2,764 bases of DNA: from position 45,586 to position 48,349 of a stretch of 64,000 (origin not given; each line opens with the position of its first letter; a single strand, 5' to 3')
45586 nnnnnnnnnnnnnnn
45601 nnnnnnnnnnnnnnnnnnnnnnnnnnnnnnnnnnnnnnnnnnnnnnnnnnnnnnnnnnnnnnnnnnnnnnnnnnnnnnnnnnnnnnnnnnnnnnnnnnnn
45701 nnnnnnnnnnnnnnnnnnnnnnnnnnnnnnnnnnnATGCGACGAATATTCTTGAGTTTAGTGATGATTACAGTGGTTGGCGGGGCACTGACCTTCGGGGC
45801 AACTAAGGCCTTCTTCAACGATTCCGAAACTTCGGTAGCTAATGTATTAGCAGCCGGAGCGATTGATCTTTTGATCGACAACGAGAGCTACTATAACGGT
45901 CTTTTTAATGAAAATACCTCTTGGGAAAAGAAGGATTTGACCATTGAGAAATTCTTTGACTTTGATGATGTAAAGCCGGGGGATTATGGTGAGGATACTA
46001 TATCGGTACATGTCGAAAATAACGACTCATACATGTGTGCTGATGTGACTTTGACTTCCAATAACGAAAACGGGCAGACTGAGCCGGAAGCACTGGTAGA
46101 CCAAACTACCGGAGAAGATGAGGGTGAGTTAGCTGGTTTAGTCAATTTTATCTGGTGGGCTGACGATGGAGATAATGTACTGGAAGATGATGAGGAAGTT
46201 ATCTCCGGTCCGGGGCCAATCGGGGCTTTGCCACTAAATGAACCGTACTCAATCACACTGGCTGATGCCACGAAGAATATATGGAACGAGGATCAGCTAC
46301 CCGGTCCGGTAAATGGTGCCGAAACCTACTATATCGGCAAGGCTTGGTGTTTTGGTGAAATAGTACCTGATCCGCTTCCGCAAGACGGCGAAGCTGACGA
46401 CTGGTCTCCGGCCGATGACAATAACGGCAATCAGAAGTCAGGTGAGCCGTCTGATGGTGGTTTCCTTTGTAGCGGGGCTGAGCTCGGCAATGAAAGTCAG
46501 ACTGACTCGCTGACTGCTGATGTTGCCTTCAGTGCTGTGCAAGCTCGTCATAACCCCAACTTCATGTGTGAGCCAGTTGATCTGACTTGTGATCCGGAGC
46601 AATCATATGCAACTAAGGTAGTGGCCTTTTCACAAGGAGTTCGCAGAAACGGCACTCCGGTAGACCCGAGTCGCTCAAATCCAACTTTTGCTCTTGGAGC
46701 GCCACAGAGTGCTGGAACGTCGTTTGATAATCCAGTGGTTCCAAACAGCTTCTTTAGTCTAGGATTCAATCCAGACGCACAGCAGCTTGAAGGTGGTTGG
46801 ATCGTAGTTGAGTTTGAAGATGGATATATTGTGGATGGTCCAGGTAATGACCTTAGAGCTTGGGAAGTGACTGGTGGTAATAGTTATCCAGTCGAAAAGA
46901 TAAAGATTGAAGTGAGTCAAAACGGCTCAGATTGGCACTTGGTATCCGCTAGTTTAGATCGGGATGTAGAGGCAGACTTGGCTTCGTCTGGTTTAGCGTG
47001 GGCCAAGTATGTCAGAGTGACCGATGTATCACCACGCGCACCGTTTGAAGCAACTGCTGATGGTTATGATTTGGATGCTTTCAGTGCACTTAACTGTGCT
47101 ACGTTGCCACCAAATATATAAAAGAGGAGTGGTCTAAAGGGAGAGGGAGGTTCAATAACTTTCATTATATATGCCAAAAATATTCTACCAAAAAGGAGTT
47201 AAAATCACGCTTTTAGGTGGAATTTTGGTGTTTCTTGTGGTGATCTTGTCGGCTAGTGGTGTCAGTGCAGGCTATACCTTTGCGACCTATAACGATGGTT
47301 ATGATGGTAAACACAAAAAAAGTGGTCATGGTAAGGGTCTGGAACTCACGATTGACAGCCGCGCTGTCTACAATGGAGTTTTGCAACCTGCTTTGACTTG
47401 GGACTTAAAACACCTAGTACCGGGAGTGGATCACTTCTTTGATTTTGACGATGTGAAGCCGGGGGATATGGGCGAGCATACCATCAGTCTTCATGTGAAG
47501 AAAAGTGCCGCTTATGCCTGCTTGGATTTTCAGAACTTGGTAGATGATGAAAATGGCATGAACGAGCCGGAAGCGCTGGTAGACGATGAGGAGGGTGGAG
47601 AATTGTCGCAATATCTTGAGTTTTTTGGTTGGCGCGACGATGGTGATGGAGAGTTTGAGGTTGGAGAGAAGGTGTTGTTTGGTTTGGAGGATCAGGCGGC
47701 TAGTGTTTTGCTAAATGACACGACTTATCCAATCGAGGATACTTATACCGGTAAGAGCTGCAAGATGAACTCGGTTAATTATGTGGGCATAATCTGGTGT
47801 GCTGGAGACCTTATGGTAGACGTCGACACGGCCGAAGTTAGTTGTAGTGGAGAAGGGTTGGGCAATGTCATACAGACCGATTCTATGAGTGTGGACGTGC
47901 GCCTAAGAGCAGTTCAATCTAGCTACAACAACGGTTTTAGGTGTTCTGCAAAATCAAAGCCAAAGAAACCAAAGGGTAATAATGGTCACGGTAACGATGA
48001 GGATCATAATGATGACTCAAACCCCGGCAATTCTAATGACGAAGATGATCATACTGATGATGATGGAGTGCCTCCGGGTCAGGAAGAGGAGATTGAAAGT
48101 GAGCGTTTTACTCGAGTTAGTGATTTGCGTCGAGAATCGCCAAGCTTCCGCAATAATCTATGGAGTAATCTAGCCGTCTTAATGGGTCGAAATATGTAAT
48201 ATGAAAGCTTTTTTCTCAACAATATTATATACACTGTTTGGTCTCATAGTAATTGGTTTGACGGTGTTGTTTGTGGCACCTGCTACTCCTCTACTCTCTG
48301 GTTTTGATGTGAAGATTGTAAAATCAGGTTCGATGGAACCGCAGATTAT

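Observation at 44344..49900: Operon of three TasA/camelysin-like secreted paralogues followed by a SipW-type signal peptidase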

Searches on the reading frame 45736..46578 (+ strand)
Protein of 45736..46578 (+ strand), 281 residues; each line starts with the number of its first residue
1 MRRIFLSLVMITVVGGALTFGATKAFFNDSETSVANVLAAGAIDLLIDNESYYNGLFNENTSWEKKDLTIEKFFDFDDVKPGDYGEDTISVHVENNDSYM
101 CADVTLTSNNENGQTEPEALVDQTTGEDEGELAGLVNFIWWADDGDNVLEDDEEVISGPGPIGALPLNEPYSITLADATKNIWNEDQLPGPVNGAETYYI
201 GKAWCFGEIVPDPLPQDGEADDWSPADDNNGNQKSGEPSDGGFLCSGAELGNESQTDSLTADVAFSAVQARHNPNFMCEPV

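Call 26: predict_structure(alignment_id=A3)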
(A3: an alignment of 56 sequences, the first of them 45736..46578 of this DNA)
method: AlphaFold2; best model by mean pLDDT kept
length: 281 residues; sequences in the alignment: 56
mean_pLDDT: 83.2   pTM: 0.76
mean pLDDT of the five models: 83.2, 82.2, 79.3, 78.8, 78.5
residues with pLDDT >= 90: 135; 70-90: 102; 50-70: 24; < 50: 20
segments of 3 or more residues with pLDDT < 50: 21-39
pLDDT, mean of each block of 10 residues (from residue 1): 63 60 44 42 86 90 89 86 94 95 92 78 76 91 93 87 88 94 90 96 95 84 78 86 92 82 94 91 46
secondary structure, 60 per line:
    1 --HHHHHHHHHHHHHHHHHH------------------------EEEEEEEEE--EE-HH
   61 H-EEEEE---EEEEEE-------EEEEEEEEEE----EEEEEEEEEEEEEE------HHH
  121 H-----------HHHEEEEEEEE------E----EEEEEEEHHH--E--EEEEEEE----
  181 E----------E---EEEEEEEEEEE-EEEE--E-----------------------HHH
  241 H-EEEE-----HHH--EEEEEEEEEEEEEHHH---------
elements in order: H3-20 E45-53 E63-67 E71-76 E84-93 E98-111 H118-121 E136-143 E155-161 E170-176 E196-206 E208-211 H238-241 E243-246 E257-269

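Call 30: fold_search(model_id=the predicted structure, library=pdb)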
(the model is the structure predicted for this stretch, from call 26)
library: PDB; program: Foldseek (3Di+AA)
matches with E <= 10: 760; with E <= 0.001: 0
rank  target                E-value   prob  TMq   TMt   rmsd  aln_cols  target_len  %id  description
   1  8aur_A                1.5e-03  1.00  0.38  0.44  12.4       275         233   12  Cryo-EM structure of a TasA fibre (released 2022-11-30)
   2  8urw_A                2.8e-03  0.08  0.10  0.11  25.4       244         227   11  Cyanobacterial RNA polymerase elongation complex with NusG and CTP (released 2023-12-27)
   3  8qu6_B                1.0e-02  0.08  0.10  0.12  24.2       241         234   11  Mycobacterium smegnatis RNA polymerase transcription initiation complex with SigmaA, RbpA, HelD and an upstream-fork p (released 2024-10-02)
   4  8ras_A                1.1e-02  0.06  0.09  0.08  25.7       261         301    8  Plastid-encoded RNA polymerase transcription elongation complex (released 2024-03-06)
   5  8wa0_A                1.8e-02  0.04  0.09  0.08  25.8       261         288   10  The cryo-EM structure of the Nicotiana tabacum PEP-PAP-TEC1 (released 2024-03-13)
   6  2xvg                  1.9e-02  0.30  0.19  0.07  17.6       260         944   10  crystal structure of alpha-xylosidase (GH31) from Cellvibrio japonicus (released 2011-04-13)
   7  7knc                  2.0e-02  0.47  0.23  0.09  17.0       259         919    6  Crystal structure of the GH31 alpha-xylosidase (Xac1773) from Xanthomonas citri (released 2021-05-26)
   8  7kmp                  2.0e-02  0.47  0.23  0.09  17.0       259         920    6  Crystal structure of the GH31 alpha-xylosidase (Xac1773) from Xanthomonas citri (released 2021-05-26)
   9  7fe0_A                2.1e-02  0.77  0.25  0.33   8.8       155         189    9  AvmM Catalyzes Macrocyclization in Alchivemycin A Biosynthesis (released 2021-09-01)
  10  6vvt_B                2.5e-02  0.06  0.10  0.12  24.0       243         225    8  Crystal structure of a Mycobacterium smegmatis transcription initiation complex with Rifampicin-resistant RNA polymera (released 2020-10-21)
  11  7fe5_A                3.1e-02  0.75  0.25  0.34   8.8       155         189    9  AvmM Catalyzes Macrocyclization in Alchivemycin A Biosynthesis (released 2021-09-01)
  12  8okh_A                3.3e-02  0.20  0.20  0.27  10.2       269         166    6  Crystal structure of Bdellovibrio bacteriovorus Bd1399 (released 2023-10-25)
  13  7uln_A                3.5e-02  0.09  0.16  0.18  16.9       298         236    7  Turnip yellows virus N-terminal readthrough domain (released 2022-11-02)
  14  9gtp_1G               3.7e-02  0.13  0.18  0.10  14.8       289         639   10  Cryo-EM structure of a contractile injection system in Streptomyces coelicolor, the baseplate complex in extended sta (released 2025-06-18)
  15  8hhv_A                3.9e-02  0.44  0.20  0.13   9.4       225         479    8  endo-alpha-D-arabinanase EndoMA1 from Microbacterium arabinogalactanolyticum (released 2023-08-16)
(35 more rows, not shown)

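Call 32: search_solved_structures(query=A3, max_evalue=10, show_alignments=2)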
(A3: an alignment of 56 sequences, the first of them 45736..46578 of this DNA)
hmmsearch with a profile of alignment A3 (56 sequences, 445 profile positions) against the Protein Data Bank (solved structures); distinct sequences matched with E-value up to 10: 0.

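Call 53: search_protein_families(library=pfam, alignment_id=A3, max_evalue=0.01)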
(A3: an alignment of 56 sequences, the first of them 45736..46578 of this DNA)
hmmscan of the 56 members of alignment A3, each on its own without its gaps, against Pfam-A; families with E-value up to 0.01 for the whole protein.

A. member 1, window:45736-46578:+ (281 aa): 1 family
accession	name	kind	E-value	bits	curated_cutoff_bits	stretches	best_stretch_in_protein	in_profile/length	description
PF12389.13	Peptidase_M73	-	2.5e-05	24.6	22.5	1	9-148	10-119/196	Camelysin metallo-endopeptidase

B. families by the number of members that match (of 56 scanned): 14 families
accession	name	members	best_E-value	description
PF12389.13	Peptidase_M73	47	6e-08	Camelysin metallo-endopeptidase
PF19403.5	SpaA_2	20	1.9e-22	Prealbumin-like fold domain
PF24514.1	SpaA_4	8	5.6e-07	Prealbumin-like fold domain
PF00754.31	F5_F8_type_C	5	0.0021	F5/8 type C domain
PF00092.34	VWA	3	1.6e-25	von Willebrand factor type A domain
PF13519.12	VWA_2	3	1.6e-13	von Willebrand factor type A domain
PF04862.18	DUF642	3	0.00037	Protein of unknown function (DUF642)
PF13768.12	VWA_3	2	4.2e-05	von Willebrand factor type A domain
PF09149.16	DUF1935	1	0.0022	Domain of unknown function (DUF1935)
PF01796.24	OB_ChsH2_C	1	0.0023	ChsH2, C-terminal OB-fold domain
PF08035.16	Op_neuropeptide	1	0.0042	Opioids neuropeptide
PF22633.2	F5_F8_type_C_2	1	0.0054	NedA-like, galactose-binding domain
PF23067.1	MG280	1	0.0056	Uncharacterised protein MG280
PF22825.2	HpiC1-like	1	0.0095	HpiC1 cyclase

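Call 54: search_protein_families(library=ncbifam, alignment_id=A3, max_evalue=0.01)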
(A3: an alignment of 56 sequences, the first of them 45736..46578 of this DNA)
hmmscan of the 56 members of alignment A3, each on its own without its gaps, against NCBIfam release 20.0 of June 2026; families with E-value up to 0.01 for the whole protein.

A. member 1, window:45736-46578:+ (281 aa): 0 families

B. families by the number of members that match (of 56 scanned): 11 families
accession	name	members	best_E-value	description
TIGR04088.1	cognate_SipW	39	4.5e-07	SipW-dependent-type signal peptide-containing protein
TIGR04362.1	choice_anch_C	10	2.1e-17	choice-of-anchor C family protein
NF012221.1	MARTX_Nterm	3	1.4e-06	MARTX multifunctional-autoprocessing repeats-in-toxin holotoxin RtxA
NF046066.1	BioflmMtrxTasA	3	0.00019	biofilm matrix protein TasA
TIGR04089.1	exp_by_SipW_III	3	0.00037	alternate-type signal peptide domain-containing protein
TIGR00868.1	hCaCC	2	4.9e-07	calcium-activated chloride channel protein 1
TIGR03788.1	marine_srt_targ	2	5.3e-07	marine proteobacterial sortase target protein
TIGR02442.1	Cob-chelat-sub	2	6.6e-07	putative cobaltochelatase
NF047508.1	VWA_BatA_Lepto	2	5e-05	VWA domain-containing protein BatA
NF010238.0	PRK13685.1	1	3.2e-09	hypothetical protein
TIGR04429.1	Phr_nterm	1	0.007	Phr family secreted Rap phosphatase inhibitor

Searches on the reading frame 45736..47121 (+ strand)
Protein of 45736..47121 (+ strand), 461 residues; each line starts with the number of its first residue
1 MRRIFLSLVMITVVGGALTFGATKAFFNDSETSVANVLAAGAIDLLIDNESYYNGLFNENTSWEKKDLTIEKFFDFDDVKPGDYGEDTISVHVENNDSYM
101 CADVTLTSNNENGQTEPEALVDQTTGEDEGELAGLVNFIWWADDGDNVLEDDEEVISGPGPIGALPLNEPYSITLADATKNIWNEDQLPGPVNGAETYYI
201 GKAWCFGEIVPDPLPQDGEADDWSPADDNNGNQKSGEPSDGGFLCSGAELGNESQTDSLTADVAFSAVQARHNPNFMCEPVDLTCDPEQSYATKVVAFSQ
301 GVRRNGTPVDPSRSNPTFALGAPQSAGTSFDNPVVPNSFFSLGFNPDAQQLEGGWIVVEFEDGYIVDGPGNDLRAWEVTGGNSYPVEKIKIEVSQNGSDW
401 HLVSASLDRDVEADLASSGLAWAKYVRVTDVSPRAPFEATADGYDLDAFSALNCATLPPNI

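Call 3: search_protein_families(library=pfam, proteins=[window:45736-47121:+], max_evalue=1)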
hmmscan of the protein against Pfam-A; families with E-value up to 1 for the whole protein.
window:45736-47121:+ (461 aa): 3 families
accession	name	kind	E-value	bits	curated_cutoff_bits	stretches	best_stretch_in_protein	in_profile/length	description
PF12389.13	Peptidase_M73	-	8.5e-05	22.9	22.5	1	9-148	10-119/196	Camelysin metallo-endopeptidase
PF00754.31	F5_F8_type_C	-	0.0057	17.2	28.2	1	354-429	35-111/127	F5/8 type C domain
PF01943.22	Polysacc_synt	-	0.31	10.9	28.2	1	8-59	83-134/274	Polysaccharide biosynthesis protein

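Call 4: search_protein_families(library=ncbifam, proteins=[window:45736-47121:+], max_evalue=1)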
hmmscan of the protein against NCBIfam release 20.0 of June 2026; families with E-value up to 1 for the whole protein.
window:45736-47121:+ (461 aa): 1 family
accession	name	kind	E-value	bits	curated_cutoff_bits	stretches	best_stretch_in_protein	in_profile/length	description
NF046066.1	BioflmMtrxTasA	equivalog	0.069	12.6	450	1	9-58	11-59/264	biofilm matrix protein TasA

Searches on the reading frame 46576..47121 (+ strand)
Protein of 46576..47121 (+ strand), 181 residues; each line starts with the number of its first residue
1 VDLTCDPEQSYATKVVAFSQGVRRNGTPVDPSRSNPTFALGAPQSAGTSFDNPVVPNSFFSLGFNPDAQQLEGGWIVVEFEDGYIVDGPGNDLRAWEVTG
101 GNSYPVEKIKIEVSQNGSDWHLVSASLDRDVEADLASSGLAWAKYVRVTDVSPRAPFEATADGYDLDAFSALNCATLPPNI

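Call 51: search_solved_structures(query=window:46576-47121:+, max_evalue=10)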
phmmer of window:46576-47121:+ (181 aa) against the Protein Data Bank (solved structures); distinct sequences matched with E-value up to 10: 16.
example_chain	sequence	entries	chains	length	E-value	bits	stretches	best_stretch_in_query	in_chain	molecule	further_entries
9s56_A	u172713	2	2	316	0.14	15.3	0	102-127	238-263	Neuropilin-1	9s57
9eou_A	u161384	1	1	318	0.14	15.3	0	102-127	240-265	Neuropilin-1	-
2qqi_A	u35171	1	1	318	0.14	15.3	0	102-127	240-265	Neuropilin-1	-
8c5g_A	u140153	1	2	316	0.15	15.3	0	102-123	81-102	Neuropilin-1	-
2orx_A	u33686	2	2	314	0.28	14.3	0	101-129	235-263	Neuropilin-1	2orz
2qqm_A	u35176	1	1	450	0.33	14.1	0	102-123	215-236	Neuropilin-1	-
4qdr_A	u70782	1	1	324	0.35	14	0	102-122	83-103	Neuropilin-2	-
2qqj_A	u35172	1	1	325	0.35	14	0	102-122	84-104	Neuropilin-2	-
4qdq_A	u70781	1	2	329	0.36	14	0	102-122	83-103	Neuropilin-2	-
1q31_A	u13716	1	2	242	0.66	13.1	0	136-174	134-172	Nuclear inclusion protein A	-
1lvb_A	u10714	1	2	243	0.68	13.1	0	136-174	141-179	CATALYTIC DOMAIN OF THE NUCLEAR INCLUSION PROTEIN A (NIA)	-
2qqo_A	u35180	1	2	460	0.82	12.8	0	102-122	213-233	Neuropilin-2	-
2qqk_A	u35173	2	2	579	1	12.5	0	102-122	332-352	Neuropilin-2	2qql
7m22_N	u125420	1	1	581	1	12.5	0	102-122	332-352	Neuropilin-2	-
8ivw_A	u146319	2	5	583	1.1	12.5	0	102-122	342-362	Neuropilin-2 | aNRP2-14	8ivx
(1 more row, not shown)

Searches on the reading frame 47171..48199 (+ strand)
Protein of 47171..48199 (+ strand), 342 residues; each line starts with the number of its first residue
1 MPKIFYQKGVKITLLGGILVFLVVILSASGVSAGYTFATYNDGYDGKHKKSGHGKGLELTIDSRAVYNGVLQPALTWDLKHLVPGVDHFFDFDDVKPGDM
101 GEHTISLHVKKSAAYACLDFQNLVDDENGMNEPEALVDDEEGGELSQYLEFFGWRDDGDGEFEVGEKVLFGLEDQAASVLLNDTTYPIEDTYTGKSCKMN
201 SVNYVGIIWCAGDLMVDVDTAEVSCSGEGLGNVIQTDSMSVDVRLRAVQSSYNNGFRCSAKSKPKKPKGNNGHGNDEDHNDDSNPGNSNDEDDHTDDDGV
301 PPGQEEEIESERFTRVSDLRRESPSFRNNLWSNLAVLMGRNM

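Call 3: search_protein_families(library=pfam, proteins=[window:47171-48199:+], max_evalue=1)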
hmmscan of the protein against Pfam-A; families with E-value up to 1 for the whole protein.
window:47171-48199:+ (342 aa): 0 families

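Call 4: search_protein_families(library=ncbifam, proteins=[window:47171-48199:+], max_evalue=1)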
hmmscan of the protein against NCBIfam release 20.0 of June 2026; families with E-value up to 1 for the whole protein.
window:47171-48199:+ (342 aa): 0 families

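Call 76: list_cluster_members(proteins=[window:47171-48199:+, window:48201-49847:+, window:45736-47121:+, P0122, P0124, P0131, P0134, P0143, P0145, P0157])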
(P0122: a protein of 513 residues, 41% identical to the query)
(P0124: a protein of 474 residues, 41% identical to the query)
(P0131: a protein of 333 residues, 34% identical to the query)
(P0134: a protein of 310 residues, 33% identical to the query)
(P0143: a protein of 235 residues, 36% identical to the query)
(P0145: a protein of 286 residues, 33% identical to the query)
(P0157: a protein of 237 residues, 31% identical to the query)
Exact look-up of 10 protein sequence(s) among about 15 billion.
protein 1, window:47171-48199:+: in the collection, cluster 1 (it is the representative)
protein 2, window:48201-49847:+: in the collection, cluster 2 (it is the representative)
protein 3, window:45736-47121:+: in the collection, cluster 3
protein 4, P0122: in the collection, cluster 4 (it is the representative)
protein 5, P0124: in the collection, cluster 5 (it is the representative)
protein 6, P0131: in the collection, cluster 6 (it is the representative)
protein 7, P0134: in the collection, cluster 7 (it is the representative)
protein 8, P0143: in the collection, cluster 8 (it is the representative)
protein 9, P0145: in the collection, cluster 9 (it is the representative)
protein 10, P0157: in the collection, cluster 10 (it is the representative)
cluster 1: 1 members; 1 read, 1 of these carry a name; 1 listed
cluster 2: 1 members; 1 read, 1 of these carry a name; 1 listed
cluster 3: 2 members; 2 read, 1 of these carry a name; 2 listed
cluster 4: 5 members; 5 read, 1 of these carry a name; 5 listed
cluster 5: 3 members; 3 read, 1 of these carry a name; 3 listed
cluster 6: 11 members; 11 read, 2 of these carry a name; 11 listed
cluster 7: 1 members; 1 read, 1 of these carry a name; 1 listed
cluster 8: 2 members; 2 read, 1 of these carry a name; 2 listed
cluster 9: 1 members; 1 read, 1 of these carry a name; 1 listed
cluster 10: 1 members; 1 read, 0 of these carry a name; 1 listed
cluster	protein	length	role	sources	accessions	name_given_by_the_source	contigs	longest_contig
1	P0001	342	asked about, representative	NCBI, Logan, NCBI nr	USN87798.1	MAG: hypothetical protein H6779_05380 [Candidatus Nomurabacteria bacterium]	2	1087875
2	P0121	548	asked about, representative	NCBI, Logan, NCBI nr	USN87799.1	MAG: signal peptidase I [Candidatus Nomurabacteria bacterium]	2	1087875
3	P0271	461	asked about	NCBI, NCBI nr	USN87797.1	MAG: hypothetical protein H6779_05375 [Candidatus Nomurabacteria bacterium]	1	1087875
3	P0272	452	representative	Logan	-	-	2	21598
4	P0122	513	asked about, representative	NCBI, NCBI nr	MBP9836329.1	MAG: signal peptidase I [Candidatus Pacebacteria bacterium] | signal peptidase I [Candidatus Paceibacterota bacterium]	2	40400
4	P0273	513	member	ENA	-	-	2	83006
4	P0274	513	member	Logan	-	-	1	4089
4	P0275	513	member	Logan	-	-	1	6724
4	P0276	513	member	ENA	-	-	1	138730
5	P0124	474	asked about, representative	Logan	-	-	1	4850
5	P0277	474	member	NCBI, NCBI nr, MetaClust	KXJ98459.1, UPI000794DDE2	MAG: Signal peptidase I W [Parcubacteria bacterium OLB19] | status=active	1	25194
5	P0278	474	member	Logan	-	-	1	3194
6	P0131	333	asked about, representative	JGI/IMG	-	-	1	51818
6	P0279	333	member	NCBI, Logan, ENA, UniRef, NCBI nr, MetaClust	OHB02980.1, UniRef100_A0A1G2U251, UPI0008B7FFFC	MAG: hypothetical protein A3B14_00880 [Candidatus Zambryskibacteria bacterium ... | Uncharacterized protein n=1 Tax=Candidatus Zambryskibacteria bacterium ... | status=active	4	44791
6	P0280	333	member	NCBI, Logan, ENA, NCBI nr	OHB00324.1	MAG: hypothetical protein A3E94_03070 [Candidatus Zambryskibacteria bacterium ...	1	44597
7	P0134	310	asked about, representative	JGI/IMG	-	hypothetical protein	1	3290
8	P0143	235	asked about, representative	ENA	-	-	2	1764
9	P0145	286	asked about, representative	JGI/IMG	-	hypothetical protein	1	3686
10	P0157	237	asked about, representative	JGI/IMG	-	-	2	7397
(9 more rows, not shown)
